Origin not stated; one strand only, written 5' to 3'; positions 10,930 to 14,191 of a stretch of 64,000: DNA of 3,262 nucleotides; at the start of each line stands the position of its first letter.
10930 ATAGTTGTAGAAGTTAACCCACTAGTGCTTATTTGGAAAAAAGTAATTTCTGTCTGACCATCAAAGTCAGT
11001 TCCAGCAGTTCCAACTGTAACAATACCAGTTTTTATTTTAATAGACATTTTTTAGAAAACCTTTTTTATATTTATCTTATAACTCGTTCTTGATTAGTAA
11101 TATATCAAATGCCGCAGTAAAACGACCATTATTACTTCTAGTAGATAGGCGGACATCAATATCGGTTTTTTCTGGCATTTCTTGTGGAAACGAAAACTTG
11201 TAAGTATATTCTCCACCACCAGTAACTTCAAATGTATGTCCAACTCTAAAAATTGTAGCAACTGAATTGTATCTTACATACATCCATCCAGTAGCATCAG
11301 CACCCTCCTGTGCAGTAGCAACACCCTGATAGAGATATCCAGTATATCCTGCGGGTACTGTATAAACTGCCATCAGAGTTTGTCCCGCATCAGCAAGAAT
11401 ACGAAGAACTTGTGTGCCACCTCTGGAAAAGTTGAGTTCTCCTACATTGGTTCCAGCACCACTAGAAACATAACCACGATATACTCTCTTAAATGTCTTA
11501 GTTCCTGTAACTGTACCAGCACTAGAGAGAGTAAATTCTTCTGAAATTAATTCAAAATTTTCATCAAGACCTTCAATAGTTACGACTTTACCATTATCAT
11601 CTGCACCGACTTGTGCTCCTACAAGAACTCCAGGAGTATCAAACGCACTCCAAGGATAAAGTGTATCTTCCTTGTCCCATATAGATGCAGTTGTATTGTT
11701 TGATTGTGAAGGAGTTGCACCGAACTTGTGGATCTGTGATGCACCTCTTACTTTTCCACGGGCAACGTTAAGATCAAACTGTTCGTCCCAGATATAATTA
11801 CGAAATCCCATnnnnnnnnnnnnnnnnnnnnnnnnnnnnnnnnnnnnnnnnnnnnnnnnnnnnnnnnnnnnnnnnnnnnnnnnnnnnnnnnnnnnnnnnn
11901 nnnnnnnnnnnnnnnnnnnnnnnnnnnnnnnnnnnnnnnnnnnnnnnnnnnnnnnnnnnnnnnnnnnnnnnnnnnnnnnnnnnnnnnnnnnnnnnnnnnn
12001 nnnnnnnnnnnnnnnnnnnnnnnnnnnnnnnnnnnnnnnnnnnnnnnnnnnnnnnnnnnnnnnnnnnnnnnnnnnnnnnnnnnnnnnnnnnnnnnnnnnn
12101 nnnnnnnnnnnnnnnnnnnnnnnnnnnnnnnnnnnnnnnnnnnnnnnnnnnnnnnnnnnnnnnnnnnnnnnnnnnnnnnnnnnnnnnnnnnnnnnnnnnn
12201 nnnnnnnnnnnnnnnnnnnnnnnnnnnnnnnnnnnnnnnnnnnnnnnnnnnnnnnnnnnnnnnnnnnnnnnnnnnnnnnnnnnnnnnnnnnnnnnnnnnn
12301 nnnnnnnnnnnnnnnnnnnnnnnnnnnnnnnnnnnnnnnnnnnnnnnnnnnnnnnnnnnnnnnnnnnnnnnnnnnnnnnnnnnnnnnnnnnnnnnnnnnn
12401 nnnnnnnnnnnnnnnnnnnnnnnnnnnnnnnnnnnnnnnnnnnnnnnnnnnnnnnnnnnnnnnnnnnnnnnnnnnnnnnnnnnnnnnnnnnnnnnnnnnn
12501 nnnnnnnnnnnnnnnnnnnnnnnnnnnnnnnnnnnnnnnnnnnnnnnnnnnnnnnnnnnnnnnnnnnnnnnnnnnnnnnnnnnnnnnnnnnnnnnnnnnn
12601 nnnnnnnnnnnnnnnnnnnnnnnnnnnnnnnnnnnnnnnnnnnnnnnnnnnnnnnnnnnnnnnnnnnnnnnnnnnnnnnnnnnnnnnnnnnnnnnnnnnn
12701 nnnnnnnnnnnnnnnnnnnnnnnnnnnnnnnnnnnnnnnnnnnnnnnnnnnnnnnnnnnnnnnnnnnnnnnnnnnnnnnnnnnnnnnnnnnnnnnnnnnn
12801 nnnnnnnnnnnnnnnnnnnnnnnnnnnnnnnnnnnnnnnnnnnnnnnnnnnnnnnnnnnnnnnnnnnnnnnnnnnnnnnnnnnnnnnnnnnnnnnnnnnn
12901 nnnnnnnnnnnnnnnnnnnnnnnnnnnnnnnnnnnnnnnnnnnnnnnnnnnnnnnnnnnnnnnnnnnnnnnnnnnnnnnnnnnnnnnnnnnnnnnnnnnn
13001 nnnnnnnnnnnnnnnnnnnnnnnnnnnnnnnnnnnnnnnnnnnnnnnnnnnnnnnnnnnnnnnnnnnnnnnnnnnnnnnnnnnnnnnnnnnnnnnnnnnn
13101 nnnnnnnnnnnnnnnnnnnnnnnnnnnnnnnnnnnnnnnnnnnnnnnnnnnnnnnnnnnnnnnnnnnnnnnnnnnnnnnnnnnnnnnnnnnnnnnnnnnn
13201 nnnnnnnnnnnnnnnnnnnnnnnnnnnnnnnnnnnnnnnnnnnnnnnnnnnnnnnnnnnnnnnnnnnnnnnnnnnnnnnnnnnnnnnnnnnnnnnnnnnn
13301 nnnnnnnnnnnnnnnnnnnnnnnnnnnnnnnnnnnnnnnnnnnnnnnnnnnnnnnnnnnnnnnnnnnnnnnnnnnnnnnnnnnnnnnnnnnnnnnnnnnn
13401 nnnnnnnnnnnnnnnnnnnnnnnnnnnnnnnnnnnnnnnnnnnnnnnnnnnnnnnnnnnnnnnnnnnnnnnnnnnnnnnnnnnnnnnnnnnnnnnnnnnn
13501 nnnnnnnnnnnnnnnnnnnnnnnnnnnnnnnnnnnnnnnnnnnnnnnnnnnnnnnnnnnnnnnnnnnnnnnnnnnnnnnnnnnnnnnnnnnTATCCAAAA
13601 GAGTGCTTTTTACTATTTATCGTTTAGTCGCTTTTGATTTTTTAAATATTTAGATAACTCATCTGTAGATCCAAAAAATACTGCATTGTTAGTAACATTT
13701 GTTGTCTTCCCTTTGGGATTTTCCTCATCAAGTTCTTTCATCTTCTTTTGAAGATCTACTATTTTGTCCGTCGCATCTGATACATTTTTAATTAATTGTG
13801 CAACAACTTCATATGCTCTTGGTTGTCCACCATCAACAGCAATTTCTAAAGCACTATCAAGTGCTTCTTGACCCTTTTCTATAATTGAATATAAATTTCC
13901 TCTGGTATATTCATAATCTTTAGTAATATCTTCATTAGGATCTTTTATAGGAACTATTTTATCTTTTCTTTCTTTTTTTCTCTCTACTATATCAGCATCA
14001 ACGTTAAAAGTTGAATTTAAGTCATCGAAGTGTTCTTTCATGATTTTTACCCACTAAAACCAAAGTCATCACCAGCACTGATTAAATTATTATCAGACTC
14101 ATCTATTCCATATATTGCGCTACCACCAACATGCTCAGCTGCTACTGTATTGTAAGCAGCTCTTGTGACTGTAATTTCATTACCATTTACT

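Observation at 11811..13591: Hidden -1 programmed ribosomal frameshift fusing two virion-module ORFs into a 593-aa protein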

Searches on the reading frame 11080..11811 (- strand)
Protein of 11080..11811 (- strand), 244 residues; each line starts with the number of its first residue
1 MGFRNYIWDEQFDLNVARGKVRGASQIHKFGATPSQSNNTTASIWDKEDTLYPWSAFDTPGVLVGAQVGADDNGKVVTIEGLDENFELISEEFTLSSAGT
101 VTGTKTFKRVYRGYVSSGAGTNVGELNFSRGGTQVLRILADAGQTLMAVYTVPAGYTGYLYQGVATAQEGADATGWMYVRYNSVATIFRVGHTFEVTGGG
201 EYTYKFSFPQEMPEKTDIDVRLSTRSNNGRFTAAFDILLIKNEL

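Call 5: search_protein_families(library=pfam, proteins=[window:11080-11811:-], max_evalue=0.1)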
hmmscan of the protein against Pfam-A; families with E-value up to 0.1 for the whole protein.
window:11080-11811:- (244 aa): 0 families

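Call 44: search_protein_families(library=phrogs, proteins=[window:11080-11811:-], max_evalue=0.001)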
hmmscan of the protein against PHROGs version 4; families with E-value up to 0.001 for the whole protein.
window:11080-11811:- (244 aa): 1 family
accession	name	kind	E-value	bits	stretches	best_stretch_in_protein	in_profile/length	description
phrog_8198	-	unknown function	1.1e-58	199.6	1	1-242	28-262/262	-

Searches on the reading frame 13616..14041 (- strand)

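Call 5: search_protein_families(library=pfam, proteins=[window:13616-14041:-], max_evalue=0.1)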
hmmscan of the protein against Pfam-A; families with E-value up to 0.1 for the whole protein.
window:13616-14041:- (142 aa): 3 families
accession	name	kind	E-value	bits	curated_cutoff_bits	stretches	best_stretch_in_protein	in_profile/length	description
PF11053.13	DNA_Packaging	-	3.5e-08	33.9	25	1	36-129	43-149/157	Terminase DNA packaging enzyme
PF06005.17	ZapB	-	0.0081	17.1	31.5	1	77-112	3-38/71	Cell division protein ZapB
PF16692.10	Folliculin_C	-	0.049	13.6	27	1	11-103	93-183/227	Folliculin C-terminal domain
